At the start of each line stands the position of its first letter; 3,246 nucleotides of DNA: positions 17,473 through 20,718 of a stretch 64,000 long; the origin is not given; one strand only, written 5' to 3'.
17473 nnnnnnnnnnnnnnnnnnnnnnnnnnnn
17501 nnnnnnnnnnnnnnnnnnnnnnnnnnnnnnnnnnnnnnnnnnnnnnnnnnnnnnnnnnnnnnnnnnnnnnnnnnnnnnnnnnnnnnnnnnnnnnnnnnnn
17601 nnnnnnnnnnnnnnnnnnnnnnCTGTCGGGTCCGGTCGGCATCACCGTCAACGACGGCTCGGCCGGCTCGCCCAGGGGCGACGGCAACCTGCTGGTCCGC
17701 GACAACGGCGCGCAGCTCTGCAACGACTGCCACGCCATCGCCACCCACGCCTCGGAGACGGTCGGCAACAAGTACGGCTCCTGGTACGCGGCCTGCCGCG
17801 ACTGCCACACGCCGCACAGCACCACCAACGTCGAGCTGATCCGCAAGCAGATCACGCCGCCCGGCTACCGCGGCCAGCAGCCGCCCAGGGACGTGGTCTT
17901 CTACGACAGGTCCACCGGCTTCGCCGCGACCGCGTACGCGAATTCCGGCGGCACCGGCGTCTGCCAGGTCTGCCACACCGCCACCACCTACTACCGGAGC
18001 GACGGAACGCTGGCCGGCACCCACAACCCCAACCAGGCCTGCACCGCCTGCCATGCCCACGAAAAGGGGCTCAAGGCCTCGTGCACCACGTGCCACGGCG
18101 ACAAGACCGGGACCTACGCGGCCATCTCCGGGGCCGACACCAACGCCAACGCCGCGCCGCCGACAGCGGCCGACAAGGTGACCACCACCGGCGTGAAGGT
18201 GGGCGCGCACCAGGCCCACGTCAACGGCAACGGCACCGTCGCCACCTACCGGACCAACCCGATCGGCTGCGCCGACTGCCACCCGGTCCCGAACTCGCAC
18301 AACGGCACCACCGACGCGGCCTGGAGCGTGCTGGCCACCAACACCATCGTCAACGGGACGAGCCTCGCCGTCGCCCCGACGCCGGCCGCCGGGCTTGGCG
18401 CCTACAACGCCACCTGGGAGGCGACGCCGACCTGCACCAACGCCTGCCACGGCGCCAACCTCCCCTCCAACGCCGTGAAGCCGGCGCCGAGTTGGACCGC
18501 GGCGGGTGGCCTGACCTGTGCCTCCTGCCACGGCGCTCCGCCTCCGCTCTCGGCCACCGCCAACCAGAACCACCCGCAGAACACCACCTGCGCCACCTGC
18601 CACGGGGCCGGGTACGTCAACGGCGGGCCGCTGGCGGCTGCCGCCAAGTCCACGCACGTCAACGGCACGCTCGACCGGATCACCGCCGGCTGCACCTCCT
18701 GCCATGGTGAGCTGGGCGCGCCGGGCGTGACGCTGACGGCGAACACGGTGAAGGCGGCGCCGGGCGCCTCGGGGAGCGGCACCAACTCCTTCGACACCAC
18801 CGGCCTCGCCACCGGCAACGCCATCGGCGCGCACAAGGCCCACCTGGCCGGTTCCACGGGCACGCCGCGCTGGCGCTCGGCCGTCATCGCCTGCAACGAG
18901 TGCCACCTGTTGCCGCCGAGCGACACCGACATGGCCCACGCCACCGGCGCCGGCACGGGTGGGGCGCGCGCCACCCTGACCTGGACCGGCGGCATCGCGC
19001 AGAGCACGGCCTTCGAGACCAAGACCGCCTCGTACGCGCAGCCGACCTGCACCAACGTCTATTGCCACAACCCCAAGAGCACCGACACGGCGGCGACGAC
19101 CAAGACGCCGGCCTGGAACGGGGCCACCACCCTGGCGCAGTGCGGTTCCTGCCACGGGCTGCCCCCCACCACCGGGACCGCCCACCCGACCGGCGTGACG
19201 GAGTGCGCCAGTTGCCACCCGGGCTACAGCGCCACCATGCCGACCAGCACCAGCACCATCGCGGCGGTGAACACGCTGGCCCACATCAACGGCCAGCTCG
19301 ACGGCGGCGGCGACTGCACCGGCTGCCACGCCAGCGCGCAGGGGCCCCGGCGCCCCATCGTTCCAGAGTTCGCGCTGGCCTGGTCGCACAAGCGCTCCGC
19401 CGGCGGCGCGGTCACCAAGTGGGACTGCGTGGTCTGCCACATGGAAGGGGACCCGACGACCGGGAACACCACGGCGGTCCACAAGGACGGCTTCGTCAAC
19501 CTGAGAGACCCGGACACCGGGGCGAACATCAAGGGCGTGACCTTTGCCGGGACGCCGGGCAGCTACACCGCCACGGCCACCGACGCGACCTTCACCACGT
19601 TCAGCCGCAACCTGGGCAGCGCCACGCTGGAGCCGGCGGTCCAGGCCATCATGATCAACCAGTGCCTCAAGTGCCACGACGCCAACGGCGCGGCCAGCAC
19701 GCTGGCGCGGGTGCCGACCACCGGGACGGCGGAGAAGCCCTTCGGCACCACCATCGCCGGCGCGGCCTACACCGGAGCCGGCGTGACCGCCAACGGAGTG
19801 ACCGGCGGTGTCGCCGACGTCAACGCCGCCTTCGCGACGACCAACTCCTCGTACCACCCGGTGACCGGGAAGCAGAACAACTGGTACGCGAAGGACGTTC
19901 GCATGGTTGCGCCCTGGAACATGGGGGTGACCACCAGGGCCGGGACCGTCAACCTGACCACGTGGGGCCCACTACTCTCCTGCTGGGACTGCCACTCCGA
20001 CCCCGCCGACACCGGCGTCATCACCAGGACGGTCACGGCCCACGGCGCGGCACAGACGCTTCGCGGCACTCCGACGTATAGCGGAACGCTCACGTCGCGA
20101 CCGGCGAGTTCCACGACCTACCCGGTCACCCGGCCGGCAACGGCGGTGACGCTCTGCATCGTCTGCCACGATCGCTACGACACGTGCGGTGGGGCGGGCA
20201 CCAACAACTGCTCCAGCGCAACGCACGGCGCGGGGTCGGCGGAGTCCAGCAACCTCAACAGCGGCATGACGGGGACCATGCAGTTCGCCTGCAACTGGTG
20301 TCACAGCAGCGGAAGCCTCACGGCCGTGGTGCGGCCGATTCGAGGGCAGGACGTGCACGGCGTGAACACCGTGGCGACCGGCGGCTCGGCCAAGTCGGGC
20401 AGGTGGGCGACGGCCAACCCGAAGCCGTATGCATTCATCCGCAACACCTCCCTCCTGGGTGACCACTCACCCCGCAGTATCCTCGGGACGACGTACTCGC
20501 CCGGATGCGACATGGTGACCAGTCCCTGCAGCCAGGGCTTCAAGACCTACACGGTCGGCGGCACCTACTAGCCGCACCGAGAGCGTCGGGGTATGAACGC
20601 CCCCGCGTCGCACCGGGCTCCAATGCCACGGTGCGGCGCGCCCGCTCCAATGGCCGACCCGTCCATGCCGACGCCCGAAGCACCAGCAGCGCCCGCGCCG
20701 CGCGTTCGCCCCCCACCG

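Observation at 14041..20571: Cytochrome of ~2176 aa combining Ig/FN3 repeats with 20 haem-type motifs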

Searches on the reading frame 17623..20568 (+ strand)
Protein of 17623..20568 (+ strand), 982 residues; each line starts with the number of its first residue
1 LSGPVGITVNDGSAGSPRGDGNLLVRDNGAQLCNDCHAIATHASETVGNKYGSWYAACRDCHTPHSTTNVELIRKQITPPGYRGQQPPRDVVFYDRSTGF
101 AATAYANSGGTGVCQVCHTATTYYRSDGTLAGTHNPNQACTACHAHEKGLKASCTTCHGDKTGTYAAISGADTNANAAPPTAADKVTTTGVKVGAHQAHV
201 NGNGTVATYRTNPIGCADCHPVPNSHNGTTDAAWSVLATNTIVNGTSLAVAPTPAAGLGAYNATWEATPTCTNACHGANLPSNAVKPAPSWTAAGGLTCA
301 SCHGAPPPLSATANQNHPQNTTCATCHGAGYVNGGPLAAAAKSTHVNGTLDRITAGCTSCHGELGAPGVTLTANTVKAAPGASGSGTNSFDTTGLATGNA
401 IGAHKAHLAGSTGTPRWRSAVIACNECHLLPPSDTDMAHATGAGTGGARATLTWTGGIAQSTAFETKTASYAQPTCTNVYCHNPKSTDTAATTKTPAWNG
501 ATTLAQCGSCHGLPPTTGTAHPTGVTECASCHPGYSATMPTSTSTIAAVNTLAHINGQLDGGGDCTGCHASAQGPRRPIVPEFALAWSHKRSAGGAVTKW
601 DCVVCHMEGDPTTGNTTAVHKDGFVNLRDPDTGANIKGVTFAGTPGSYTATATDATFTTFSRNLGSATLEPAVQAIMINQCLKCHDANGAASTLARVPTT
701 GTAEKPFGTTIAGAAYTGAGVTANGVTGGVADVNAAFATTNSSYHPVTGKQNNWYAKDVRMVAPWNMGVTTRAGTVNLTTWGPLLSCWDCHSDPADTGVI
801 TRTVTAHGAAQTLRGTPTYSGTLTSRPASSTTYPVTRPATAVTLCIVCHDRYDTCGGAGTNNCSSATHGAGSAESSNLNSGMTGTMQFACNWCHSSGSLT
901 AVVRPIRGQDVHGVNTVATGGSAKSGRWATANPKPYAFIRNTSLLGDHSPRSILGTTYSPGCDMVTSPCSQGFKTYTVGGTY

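Call 32: find_homologous_proteins(query=window:17623-20568:+, max_evalue=0.00001)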
Query window:17623-20568:+ (982 aa): 233 proteins with E <= 0.00001 among 8000 candidates; the best 120 are listed.
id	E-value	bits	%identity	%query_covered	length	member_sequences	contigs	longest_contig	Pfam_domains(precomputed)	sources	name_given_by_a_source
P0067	0.0e+0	1158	61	88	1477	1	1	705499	PF14537.12,PF09698.16,PF14522.12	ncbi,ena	-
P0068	0.0e+0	1045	60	85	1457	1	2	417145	PF14537.12,PF09698.16,PF14522.12,PF22113.2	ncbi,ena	-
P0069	1.3e-178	615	47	76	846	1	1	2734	PF14537.12,PF09698.16,PF14522.12,PF22113.2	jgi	jgi:predicted CxxxxCH...CXXCH cytochrome family protein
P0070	3.8e-148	514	38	44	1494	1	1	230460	PF14537.12,PF09698.16,PF14522.12,PF22113.2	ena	-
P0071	1.9e-127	445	49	43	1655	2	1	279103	PF09699.16,PF14537.12,PF09698.16,PF14522.12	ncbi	-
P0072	5.4e-111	391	34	54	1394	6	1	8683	PF14537.12,PF09698.16,PF02085.22,PF14522.12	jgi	-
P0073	9.5e-111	390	35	75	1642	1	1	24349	PF14537.12,PF09698.16,PF14522.12,PF22113.2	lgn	-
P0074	1.0e-110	390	41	38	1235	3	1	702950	PF14537.12,PF09698.16,PF14522.12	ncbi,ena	-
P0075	6.0e-110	387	37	44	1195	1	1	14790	PF14537.12,PF09698.16,PF14522.12,PF22113.2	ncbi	-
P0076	1.3e-104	370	42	28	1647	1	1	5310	PF14537.12,PF09698.16,PF02085.22,PF14522.12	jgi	-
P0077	9.9e-101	357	38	43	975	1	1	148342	PF09698.16,PF14522.12,PF22113.2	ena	-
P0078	6.8e-99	351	34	48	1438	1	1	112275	PF14537.12,PF09698.16,PF02085.22,PF14522.12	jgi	jgi:predicted CxxxxCH...CXXCH cytochrome family protein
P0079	2.1e-98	349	37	43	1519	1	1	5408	PF14537.12,PF09698.16,PF14522.12,PF22113.2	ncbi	ncbi:MAG: CxxxxCH/CxxCH domain c-type cytochrome, partial [Anaeromyxobacteraceae bacterium]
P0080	2.9e-98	349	27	78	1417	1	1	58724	PF14537.12,PF09698.16,PF14522.12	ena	-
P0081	5.6e-97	344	32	55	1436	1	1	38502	PF14537.12,PF09698.16,PF02085.22,PF14522.12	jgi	jgi:predicted CxxxxCH...CXXCH cytochrome family protein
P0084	4.0e-95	338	35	47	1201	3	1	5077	PF14537.12,PF09698.16,PF14522.12,PF22113.2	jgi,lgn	jgi:predicted CxxxxCH...CXXCH cytochrome family protein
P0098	1.3e-82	297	39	43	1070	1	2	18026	PF14537.12,PF09698.16,PF02085.22,PF00684.26,PF14522.12,PF22113.2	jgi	jgi:predicted CxxxxCH...CXXCH cytochrome family protein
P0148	4.6e-59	219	30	50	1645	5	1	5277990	PF14537.12,PF09698.16,PF14522.12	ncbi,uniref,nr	ncbi:CxxxxCH/CxxCH domain-containing protein [Anaeromyxobacter sp. Fw109-5]|uniref:CxxxxCH/CxxCH dom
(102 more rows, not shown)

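Call 52: predict_structure(alignment_id=A1)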
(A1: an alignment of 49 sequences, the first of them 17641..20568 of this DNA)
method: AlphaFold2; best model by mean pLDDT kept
length: 976 residues; sequences in the alignment: 49
mean_pLDDT: 48.5   pTM: 0.35
mean pLDDT of the five models: 48.5, 47.2, 45.1, 44.5, 40.0
residues with pLDDT >= 90: 0; 70-90: 37; 50-70: 367; < 50: 572
segments of 3 or more residues with pLDDT < 50: 1-89, 93-101, 104-108, 110-120, 122-146, 199-204, 219-223, 248-261, 277-285, 298-319, 327-331, 338-348, 378-383, 385-392, 436-443, 484-495, 506-515, 525-530, 533-557, 636-645, 655-663, 693-699, 702-723, 736-738, 744-775, 787-789, 791-856, 858-976
pLDDT, mean of each block of 10 residues (from residue 1): 31 37 44 31 38 46 42 43 47 47 49 43 46 45 49 57 64 58 61 57 56 61 58 59 53 44 52 50 48 52 39 44 50 51 45 56 61 55 48 55 56 63 71 50 59 60 53 52 47 46 50 48 48 48 43 44 61 60 56 68 65 59 75 51 49 48 57 73 67 47 39 40 58 55 46 35 36 48 54 34 31 36 40 40 44 43 46 45 37 33 31 36 36 35 31 37 32 26
secondary structure, 60 per line:
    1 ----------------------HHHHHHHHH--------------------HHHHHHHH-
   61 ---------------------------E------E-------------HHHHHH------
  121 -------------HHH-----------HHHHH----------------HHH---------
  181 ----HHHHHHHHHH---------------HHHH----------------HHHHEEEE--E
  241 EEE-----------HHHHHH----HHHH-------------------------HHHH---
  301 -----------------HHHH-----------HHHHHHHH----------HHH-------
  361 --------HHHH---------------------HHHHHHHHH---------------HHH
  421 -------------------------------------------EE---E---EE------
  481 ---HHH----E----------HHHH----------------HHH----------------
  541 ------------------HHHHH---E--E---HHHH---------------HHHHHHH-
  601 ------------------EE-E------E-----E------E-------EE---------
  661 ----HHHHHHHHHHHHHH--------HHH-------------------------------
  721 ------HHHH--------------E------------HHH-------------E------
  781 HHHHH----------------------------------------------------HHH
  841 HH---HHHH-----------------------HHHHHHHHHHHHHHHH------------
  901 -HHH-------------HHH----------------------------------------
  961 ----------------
elements in order (helices of 4 or more, strands of 3 or more residues): H23-31 H52-59 H109-114 H148-152 H185-194 H210-213 H230-233 E234-237 E240-243 H255-260 H265-268 H294-297 H318-321 H333-340 H369-372 H394-402 H502-505 H559-563 H574-577 H593-599 H665-678 H727-730 H781-785 H838-842 H846-849 H873-888

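Call 53: search_solved_structures(query=A1, max_evalue=1)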
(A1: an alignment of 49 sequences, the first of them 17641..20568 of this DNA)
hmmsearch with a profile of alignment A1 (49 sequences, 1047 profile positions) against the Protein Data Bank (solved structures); distinct sequences matched with E-value up to 1: 60.
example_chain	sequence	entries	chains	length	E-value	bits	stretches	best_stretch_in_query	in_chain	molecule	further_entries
3pmq_A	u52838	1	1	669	3.9e-10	41.8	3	901-986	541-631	Decaheme cytochrome c MtrF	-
3ucp_A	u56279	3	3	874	6.1e-08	34.5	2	183-480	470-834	UndA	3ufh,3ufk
3ubr_A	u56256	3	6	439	5.5e-07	31.3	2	889-953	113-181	Cytochrome c-552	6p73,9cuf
6v0a_A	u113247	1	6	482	1.3e-06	30.1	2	884-952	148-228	Nitrite reductase (cytochrome; ammonia-forming)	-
3bng_A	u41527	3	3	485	7.5e-06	27.6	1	901-1008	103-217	Cytochrome c-552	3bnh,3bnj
8bcx_A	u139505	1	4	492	1.3e-05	26.8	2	894-948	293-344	Nitrite reductase (cytochrome; ammonia-forming)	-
1fs7_A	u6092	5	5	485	1.3e-05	26.8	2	902-1008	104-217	CYTOCHROME C NITRITE REDUCTASE | Cytochrome c-552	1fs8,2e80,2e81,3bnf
1fs9_A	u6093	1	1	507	1.4e-05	26.7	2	902-1008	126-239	CYTOCHROME C NITRITE REDUCTASE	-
6btm_A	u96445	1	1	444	2.4e-05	25.9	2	157-338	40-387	Alternative Complex III subunit A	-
6r2q_A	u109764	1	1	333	2.6e-05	25.8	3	905-983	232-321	Cystathionine beta-synthase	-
2rf7_A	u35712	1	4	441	3.7e-05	25.3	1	902-955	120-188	Cytochrome c-552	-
1gu6_A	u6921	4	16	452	3.7e-05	25.3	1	902-955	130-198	CYTOCHROME C552 | Cytochrome c-552 | Cytochrome c nitrite reductase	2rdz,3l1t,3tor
4wjy_A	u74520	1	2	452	7.2e-05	24.4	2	902-955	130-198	Cytochrome c-552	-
2zo5_A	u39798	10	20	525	8.9e-05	24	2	878-950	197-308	Eight-heme nitrite reductase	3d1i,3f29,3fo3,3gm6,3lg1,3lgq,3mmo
2ot4_A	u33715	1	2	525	8.9e-05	24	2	878-950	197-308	Eight-heme nitrite reductase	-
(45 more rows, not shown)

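Call 59: find_encoding_contigs(protein=P0067, flank=10000, max_places=2)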
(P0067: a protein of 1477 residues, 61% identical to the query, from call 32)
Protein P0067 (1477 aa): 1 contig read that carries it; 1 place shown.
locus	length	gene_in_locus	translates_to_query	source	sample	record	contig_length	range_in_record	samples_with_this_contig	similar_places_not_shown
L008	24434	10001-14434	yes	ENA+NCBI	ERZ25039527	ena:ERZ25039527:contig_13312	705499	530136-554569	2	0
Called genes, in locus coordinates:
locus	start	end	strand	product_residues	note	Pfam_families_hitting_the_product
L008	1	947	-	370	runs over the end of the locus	-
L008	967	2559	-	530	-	PF00884:Sulfatase, PF16347:SGSH_C (weak)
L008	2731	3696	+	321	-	PF00126:HTH_1, PF03466:LysR_substrate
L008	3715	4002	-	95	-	-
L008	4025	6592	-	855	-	-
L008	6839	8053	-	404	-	PF06245:DUF1015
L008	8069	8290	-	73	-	-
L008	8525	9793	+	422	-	PF09698:GSu_C4xC__C2xCH (faint), PF14522:Cytochrome_C7 (faint), PF14537:Cytochrom_c3_2 (faint)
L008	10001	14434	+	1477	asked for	PF14522:Cytochrome_C7 (faint), PF14537:Cytochrom_c3_2 (faint), PF09698:GSu_C4xC__C2xCH (weak)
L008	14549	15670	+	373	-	PF03150:CCP_MauG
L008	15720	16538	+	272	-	PF10108:DNA_pol_B_exo2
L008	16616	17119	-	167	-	-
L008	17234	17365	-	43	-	-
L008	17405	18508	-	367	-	PF04406:TP6A_N, PF20768:Topo_VI_alpha (weak), PF21180:TOP6A-Spo11_Toprim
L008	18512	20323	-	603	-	PF02518:HATPase_c, PF13589:HATPase_c_3 (weak), PF09239:Topo-VIb_trans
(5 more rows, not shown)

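Call 60: find_encoding_contigs(protein=P0148, flank=10000, max_places=2)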
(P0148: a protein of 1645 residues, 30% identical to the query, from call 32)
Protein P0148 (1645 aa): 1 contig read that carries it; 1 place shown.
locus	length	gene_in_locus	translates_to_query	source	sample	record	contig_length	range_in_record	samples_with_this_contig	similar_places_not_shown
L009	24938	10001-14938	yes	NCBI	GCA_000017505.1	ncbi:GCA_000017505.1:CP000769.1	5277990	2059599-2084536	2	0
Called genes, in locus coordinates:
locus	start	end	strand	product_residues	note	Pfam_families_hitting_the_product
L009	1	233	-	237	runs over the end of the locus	PF00535:Glycos_transf_2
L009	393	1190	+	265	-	PF13641:Glyco_tranf_2_3, PF00535:Glycos_transf_2, PF10111:Glyco_tranf_2_2 (weak)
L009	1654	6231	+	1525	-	PF14522:Cytochrome_C7 (faint), PF14537:Cytochrom_c3_2 (faint), PF09698:GSu_C4xC__C2xCH (weak)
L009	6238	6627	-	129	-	-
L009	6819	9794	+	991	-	PF07690:MFS_1 (faint), PF01564:Spermine_synth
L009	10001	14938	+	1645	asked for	PF14522:Cytochrome_C7 (faint), PF14537:Cytochrom_c3_2 (faint), PF09698:GSu_C4xC__C2xCH (weak)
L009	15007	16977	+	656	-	PF14537:Cytochrom_c3_2 (faint), PF22113:Mtrc-MtrF_II-IV_dom (faint), PF14522:Cytochrome_C7 (faint), PF09698:GSu_C4xC__C2xCH (weak)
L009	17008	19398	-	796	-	-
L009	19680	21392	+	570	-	PF14522:Cytochrome_C7 (weak)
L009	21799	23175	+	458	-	PF14537:Cytochrom_c3_2 (faint), PF09699:Paired_CXXCH_1 (faint)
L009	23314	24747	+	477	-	-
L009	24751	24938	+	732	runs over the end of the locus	-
